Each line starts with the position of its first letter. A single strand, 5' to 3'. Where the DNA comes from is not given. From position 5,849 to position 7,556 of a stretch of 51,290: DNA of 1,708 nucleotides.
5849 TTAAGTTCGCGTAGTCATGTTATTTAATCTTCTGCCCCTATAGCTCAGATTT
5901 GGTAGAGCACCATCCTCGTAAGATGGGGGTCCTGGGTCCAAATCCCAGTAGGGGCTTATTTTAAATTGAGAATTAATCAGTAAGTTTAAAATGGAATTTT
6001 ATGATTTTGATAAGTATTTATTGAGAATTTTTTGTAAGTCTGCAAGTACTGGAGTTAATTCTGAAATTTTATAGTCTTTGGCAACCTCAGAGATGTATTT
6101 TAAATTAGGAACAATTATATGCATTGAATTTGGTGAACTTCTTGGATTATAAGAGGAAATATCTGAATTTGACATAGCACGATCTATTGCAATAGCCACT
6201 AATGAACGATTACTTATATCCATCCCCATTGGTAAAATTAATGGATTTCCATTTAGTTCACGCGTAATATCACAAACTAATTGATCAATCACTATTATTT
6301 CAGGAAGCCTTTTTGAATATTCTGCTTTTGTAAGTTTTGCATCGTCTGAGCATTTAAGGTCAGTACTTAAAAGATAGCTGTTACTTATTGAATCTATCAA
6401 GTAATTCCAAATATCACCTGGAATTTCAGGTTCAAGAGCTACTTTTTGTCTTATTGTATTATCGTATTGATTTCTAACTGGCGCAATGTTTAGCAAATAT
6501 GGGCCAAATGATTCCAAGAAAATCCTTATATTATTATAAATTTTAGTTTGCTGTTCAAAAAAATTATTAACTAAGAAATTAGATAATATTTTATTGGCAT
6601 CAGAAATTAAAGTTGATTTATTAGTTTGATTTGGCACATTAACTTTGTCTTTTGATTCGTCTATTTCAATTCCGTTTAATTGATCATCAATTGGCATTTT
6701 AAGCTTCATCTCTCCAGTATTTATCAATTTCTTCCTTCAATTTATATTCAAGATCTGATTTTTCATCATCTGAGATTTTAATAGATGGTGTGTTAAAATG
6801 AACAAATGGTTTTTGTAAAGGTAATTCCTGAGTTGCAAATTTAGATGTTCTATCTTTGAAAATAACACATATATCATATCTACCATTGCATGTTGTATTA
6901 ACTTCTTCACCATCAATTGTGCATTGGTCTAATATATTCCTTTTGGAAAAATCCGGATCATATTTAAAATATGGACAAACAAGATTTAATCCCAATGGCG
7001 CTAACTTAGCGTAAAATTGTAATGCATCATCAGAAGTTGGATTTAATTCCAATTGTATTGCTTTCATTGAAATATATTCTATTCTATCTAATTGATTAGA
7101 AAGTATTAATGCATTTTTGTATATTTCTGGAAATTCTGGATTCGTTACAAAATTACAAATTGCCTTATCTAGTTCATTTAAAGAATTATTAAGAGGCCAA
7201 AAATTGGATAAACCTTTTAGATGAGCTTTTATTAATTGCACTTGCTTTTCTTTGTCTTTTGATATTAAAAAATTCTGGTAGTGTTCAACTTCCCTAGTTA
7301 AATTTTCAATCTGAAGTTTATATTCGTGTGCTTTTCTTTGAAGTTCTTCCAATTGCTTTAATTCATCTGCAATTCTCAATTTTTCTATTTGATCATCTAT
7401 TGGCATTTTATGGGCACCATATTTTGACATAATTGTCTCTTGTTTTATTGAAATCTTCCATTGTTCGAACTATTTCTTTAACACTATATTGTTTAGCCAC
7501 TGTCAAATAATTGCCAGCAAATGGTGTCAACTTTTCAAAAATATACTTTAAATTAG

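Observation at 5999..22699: Candidate novel system: MoxR AAA+ ATPase and vWA/MIDAS protein embedded in an array of 17 proteins sharing one N-terminal peptide (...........)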

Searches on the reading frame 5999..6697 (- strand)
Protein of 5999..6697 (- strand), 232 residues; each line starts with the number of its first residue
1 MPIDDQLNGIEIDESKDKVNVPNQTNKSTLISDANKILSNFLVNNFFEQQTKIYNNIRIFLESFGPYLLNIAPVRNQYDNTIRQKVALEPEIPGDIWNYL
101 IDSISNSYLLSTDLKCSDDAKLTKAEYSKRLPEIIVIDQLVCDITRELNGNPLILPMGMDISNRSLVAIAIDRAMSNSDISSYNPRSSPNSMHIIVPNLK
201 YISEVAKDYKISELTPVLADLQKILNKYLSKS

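Call 7: search_protein_families(library=pfam, max_evalue=0.1, proteins=[window:5999-6697:-])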
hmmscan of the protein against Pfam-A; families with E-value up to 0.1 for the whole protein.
window:5999-6697:- (232 aa): 0 families

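Call 106: search_protein_families(library=phrogs, max_evalue=0.01, proteins=[window:5999-6697:-])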
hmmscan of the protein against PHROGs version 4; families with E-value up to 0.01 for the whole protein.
window:5999-6697:- (232 aa): 0 families

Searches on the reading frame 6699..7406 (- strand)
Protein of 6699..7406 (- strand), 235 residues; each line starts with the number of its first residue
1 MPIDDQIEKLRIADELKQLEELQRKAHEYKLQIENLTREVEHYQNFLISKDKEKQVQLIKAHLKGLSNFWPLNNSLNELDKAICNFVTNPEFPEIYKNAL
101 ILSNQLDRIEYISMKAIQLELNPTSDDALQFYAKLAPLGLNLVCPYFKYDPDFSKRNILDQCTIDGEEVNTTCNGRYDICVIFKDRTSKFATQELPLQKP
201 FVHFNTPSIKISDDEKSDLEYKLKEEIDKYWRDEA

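Call 7: search_protein_families(library=pfam, max_evalue=0.1, proteins=[window:6699-7406:-])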
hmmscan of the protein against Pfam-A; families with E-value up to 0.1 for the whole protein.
window:6699-7406:- (235 aa): 5 families
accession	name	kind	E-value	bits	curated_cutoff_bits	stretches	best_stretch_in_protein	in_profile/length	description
PF24141.1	LRR_ComC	-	0.011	15.9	27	1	30-125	40-129/288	EGF-like domain-containing protein ComC LRR domain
PF01025.24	GrpE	-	0.049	13.8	25.8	1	8-108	9-103/165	GrpE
PF17082.10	Spc29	-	0.059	13.6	31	1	9-98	110-197/245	Spindle Pole Component 29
PF15030.11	DUF4527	-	0.062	13.1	29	1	10-92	50-128/277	Protein of unknown function (DUF4527)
PF20567.3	DUF6776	-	0.078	13.4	27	0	19-64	19-64/149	Family of unknown function (DUF6776)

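Call 88: search_protein_families(library=ncbifam, max_evalue=0.01, proteins=[window:6699-7406:-])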
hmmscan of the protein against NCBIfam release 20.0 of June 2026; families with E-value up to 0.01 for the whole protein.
window:6699-7406:- (235 aa): 0 families

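Call 89: search_protein_families(library=padloc, max_evalue=0.01, proteins=[window:6699-7406:-])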
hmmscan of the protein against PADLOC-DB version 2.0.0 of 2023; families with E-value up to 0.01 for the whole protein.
window:6699-7406:- (235 aa): 0 families

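Call 106: search_protein_families(library=phrogs, max_evalue=0.01, proteins=[window:6699-7406:-])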
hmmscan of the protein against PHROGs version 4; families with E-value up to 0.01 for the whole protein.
window:6699-7406:- (235 aa): 0 families
